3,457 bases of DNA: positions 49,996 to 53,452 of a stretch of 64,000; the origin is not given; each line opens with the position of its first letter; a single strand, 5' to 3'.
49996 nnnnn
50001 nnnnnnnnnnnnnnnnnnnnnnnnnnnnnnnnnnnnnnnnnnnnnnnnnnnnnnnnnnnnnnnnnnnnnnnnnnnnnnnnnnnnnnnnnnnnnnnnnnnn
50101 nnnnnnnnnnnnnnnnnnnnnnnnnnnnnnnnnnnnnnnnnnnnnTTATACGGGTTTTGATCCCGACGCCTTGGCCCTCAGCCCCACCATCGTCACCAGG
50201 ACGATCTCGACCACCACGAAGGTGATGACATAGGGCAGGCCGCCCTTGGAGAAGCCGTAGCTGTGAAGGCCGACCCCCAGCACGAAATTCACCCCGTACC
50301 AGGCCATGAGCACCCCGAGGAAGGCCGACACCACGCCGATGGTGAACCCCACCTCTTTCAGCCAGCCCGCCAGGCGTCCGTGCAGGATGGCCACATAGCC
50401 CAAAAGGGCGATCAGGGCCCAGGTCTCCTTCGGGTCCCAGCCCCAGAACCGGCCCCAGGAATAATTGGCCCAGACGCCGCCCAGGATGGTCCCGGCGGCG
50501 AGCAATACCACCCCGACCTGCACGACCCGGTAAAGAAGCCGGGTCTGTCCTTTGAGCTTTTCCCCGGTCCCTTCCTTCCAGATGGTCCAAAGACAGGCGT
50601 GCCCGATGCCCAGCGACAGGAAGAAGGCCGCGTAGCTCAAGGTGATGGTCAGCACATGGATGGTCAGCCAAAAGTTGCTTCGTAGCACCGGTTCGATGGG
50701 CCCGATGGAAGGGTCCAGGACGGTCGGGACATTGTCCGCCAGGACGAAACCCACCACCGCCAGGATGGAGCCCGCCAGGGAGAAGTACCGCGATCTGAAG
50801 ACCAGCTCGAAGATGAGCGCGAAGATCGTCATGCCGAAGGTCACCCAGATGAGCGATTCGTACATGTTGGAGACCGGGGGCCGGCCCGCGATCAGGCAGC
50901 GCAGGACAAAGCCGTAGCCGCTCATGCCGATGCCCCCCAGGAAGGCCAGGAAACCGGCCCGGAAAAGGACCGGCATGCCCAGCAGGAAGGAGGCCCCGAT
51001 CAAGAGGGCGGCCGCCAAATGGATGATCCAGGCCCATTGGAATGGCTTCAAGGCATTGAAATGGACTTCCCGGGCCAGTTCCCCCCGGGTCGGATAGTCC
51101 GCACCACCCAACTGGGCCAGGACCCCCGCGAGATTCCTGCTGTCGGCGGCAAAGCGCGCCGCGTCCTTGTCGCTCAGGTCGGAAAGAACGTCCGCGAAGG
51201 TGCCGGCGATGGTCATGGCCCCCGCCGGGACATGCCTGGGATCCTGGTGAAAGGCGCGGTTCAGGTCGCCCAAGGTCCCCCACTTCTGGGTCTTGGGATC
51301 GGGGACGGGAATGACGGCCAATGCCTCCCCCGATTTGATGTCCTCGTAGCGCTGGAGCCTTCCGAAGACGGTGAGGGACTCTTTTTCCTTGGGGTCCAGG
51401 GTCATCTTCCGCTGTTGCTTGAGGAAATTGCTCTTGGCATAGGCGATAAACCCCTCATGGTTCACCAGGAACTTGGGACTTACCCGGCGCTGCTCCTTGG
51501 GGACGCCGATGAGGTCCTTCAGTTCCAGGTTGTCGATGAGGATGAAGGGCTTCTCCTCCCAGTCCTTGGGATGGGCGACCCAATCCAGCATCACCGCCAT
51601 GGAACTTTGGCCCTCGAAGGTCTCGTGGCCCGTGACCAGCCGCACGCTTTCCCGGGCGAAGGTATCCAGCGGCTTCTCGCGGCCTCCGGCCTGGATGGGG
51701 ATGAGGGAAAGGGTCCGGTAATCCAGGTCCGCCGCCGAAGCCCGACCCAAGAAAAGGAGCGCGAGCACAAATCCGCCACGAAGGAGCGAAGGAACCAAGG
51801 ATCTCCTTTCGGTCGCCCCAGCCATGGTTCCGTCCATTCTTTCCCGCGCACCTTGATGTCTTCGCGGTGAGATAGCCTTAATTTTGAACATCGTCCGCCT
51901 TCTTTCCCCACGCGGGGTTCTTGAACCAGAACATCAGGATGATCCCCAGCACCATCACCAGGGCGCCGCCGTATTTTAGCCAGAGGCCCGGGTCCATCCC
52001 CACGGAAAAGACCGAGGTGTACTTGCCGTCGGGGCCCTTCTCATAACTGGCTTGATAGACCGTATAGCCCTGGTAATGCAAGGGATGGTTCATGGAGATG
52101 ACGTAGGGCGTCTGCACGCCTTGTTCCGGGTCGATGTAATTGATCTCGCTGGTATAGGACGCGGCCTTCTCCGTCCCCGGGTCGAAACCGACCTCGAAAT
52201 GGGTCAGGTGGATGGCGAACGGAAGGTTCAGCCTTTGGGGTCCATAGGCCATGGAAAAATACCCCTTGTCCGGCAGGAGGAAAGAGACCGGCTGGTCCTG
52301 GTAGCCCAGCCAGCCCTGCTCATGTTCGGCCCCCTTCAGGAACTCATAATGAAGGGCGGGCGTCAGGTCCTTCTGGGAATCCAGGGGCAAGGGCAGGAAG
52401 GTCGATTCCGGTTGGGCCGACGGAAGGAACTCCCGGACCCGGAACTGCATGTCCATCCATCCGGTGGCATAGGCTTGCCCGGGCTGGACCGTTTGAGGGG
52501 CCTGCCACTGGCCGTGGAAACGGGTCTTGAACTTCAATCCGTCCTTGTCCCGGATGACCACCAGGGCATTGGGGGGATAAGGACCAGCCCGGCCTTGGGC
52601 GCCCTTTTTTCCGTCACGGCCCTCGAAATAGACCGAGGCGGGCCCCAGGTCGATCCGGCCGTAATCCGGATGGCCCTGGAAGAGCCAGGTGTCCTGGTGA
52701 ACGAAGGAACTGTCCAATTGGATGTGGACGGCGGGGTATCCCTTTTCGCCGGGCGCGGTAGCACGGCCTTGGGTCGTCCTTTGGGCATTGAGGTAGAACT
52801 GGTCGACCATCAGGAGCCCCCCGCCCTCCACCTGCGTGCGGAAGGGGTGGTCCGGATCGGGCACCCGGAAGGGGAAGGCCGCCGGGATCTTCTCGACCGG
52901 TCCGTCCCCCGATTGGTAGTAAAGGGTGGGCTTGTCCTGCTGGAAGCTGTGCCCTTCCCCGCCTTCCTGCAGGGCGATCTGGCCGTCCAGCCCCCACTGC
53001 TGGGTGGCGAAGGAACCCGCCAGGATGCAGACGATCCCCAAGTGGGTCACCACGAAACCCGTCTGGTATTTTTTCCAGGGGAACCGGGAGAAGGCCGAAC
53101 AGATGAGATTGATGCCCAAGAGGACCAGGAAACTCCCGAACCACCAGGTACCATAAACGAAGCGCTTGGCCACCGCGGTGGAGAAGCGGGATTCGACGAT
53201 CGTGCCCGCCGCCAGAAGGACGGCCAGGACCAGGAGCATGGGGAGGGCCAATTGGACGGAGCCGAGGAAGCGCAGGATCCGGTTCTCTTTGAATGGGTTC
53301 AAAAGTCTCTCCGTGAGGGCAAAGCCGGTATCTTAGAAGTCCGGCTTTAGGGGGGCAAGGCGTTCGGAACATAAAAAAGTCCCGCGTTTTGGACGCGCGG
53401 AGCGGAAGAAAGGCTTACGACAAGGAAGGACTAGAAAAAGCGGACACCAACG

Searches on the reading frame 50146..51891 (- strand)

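Call 55: search_protein_families(library=pfam, proteins=[window:50146-51891:-], max_evalue=0.0001)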
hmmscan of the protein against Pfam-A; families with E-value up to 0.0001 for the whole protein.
window:50146-51891:- (581 aa): 1 family
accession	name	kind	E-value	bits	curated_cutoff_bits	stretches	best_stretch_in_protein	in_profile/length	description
PF01578.25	Cytochrom_C_asm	-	9.9e-29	100.9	29.9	1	340-538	1-208/212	Cytochrome C assembly protein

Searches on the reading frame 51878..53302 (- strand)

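Call 55: search_protein_families(library=pfam, proteins=[window:51878-53302:-], max_evalue=0.0001)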
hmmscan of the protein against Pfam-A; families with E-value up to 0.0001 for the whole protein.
window:51878-53302:- (474 aa): 1 family
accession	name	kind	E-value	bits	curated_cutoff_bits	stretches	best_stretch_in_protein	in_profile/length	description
PF05140.19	ResB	-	2.5e-23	83.1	24.6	1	354-427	199-272/486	ResB-like family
